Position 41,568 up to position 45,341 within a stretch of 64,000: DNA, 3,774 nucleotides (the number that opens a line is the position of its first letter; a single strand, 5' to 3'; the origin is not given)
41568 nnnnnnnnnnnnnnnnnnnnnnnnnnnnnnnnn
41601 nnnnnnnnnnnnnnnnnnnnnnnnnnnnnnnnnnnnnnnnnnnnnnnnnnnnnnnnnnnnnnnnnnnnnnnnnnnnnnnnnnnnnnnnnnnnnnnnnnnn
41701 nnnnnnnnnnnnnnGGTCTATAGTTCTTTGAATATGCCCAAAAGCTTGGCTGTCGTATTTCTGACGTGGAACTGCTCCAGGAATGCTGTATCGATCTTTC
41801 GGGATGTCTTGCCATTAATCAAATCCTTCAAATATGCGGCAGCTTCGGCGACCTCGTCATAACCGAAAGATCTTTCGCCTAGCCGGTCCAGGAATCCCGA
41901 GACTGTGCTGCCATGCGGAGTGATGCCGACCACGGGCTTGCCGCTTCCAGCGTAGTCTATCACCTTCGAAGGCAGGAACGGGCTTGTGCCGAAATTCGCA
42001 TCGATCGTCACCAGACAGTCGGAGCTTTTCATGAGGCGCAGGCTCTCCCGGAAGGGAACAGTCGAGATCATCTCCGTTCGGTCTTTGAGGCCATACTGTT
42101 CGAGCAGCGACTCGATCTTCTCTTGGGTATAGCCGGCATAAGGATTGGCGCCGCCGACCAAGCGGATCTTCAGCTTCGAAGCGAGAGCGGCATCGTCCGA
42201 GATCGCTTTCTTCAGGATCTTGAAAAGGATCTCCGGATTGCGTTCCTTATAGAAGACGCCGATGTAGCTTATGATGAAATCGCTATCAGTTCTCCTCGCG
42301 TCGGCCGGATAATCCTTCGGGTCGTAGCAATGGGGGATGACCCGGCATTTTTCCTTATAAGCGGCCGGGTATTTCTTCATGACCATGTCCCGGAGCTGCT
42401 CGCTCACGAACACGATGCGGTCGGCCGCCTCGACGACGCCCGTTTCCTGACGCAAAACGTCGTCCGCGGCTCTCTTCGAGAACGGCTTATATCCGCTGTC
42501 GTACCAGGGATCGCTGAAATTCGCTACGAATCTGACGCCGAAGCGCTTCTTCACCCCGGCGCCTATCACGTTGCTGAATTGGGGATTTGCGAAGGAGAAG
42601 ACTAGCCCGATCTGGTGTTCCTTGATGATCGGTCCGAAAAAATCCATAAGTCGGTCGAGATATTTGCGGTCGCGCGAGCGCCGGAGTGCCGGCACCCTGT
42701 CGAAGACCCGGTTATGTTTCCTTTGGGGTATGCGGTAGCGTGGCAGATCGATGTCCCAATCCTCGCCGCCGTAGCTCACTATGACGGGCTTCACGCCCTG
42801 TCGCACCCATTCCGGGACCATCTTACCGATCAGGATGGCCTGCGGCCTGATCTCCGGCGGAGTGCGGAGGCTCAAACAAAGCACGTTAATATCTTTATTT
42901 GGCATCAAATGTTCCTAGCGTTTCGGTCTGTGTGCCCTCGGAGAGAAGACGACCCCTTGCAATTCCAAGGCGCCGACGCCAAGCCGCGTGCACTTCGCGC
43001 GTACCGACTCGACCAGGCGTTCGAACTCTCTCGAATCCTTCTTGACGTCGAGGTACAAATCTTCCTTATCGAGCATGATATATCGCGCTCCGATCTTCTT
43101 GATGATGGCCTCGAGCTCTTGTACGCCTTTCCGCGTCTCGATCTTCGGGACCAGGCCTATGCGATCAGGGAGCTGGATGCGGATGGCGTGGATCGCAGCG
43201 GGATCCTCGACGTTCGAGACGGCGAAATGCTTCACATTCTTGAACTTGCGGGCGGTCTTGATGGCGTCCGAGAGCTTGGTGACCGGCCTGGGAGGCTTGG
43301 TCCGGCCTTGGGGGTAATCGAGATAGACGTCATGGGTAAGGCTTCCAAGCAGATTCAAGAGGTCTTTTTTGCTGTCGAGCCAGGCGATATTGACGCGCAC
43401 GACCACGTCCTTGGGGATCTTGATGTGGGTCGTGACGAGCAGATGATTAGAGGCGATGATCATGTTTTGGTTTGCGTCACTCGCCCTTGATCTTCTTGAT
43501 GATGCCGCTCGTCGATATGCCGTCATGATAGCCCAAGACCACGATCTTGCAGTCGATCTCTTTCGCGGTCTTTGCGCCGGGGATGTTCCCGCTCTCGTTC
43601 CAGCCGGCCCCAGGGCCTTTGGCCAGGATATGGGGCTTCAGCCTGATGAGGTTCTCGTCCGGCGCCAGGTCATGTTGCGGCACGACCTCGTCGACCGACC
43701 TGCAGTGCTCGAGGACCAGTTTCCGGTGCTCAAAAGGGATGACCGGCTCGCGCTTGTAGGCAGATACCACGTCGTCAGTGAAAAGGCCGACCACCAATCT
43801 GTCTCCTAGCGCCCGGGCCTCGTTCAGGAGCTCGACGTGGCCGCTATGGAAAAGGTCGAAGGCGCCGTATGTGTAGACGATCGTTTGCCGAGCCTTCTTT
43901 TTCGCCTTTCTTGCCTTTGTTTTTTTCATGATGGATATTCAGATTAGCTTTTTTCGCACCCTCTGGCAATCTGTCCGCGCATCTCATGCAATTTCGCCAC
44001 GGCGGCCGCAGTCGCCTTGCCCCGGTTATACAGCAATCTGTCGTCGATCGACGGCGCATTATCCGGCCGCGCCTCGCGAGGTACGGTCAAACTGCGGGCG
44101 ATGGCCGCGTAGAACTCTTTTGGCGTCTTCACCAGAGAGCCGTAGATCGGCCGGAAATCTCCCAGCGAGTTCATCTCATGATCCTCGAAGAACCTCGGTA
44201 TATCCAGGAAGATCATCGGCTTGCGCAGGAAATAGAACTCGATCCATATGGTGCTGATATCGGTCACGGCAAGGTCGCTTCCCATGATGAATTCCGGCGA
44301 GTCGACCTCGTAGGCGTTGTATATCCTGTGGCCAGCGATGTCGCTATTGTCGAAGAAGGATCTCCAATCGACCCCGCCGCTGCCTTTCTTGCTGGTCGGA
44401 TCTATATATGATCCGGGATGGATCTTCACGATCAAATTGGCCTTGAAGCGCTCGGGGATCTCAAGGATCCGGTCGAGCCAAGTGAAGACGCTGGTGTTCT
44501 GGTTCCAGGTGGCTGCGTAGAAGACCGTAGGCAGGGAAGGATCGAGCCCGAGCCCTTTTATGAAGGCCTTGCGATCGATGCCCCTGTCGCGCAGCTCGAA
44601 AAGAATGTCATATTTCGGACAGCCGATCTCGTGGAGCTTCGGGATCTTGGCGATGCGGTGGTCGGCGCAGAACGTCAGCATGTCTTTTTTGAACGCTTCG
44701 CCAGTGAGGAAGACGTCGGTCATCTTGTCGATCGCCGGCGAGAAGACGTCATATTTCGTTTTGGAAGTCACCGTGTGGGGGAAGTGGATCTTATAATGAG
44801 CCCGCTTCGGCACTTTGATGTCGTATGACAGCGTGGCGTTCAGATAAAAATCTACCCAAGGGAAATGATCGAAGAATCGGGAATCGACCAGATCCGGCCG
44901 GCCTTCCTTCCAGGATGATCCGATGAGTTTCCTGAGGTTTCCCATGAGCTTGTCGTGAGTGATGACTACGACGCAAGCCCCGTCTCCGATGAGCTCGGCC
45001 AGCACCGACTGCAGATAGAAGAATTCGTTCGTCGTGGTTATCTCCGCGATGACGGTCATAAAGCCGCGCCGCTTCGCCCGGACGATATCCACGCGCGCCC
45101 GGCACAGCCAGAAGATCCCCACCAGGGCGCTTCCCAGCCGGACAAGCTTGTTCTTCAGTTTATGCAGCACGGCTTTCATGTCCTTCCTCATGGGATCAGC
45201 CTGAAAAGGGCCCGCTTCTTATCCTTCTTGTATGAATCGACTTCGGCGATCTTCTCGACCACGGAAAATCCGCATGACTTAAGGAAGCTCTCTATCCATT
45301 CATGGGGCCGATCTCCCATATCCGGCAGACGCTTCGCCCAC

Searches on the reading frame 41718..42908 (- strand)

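Call 5: search_protein_families(library=pfam, proteins=[window:41718-42908:-], max_evalue=0.01)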
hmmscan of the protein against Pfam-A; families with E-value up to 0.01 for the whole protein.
window:41718-42908:- (396 aa): 3 families
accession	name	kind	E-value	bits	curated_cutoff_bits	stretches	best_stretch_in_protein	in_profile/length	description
PF13579.12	Glyco_trans_4_4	-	3.6e-09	37.6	29.7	1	29-192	9-156/158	Glycosyl transferase 4-like domain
PF13439.12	Glyco_transf_4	-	7.6e-09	36.3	28.5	1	31-197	12-168/170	Glycosyltransferase Family 4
PF00534.26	Glycos_transf_1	-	2.1e-06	27.8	26.4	1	205-328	10-121/172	Glycosyl transferases group 1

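Call 6: search_protein_families(library=ncbifam, proteins=[window:41718-42908:-], max_evalue=0.01)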
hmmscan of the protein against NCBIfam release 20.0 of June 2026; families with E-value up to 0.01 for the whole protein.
window:41718-42908:- (396 aa): 4 families
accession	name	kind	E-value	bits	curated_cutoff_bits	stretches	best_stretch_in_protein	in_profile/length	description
TIGR03449.1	mycothiol_MshA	equivalog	8.7e-06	24.9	462.5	1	154-301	157-309/406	D-inositol-3-phosphate glycosyltransferase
TIGR04063.1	stp3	hypoth_equivalog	0.00033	19.6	442.05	1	154-300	150-294/397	TIGR04063 family PEP-CTERM/XrtA system glycosyltransferase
TIGR02149.1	glgA_Coryne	subfamily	0.00084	18.6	302.4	1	155-229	138-209/391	glycogen synthase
NF041010.1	glycosy_Agl16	equivalog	0.0036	16.2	575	1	158-300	130-258/352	glycosylation protein Agl16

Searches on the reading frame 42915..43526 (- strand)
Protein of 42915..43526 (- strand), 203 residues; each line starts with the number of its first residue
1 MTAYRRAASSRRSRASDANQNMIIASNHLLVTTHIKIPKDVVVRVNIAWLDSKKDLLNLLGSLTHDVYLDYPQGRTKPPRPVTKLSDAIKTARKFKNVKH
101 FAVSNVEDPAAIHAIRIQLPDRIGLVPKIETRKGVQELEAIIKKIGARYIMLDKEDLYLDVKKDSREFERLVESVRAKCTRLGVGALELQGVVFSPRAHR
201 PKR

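Call 5: search_protein_families(library=pfam, proteins=[window:42915-43526:-], max_evalue=0.01)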
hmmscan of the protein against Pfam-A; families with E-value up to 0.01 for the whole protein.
window:42915-43526:- (203 aa): 1 family
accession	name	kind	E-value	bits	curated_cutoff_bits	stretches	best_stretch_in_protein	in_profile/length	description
PF03328.21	HpcH_HpaI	-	0.0027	17.5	25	1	120-169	117-167/221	HpcH/HpaI aldolase/citrate lyase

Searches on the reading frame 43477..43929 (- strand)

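Call 5: search_protein_families(library=pfam, proteins=[window:43477-43929:-], max_evalue=0.01)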
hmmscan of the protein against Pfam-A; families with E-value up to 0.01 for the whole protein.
window:43477-43929:- (150 aa): 3 families
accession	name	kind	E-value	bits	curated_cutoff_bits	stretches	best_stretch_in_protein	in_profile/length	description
PF01467.32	CTP_transf_like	-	1.1e-17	65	21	1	19-145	1-132/133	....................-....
PF06574.18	FAD_syn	-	0.00067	19.9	27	1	12-45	3-36/158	FAD synthetase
PF02569.21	Pantoate_ligase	-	0.00086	19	20.7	1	7-52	14-57/268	Pantoate-beta-alanine ligase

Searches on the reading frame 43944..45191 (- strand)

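Call 5: search_protein_families(library=pfam, proteins=[window:43944-45191:-], max_evalue=0.01)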
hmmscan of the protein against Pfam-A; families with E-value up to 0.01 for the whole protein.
window:43944-45191:- (415 aa): 1 family
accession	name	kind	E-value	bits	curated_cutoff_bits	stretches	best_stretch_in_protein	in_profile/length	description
PF04464.20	Glyphos_transf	-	3e-07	30.2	22.1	1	184-366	158-330/367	CDP-Glycerol:Poly(glycerophosphate) glycerophosphotransferase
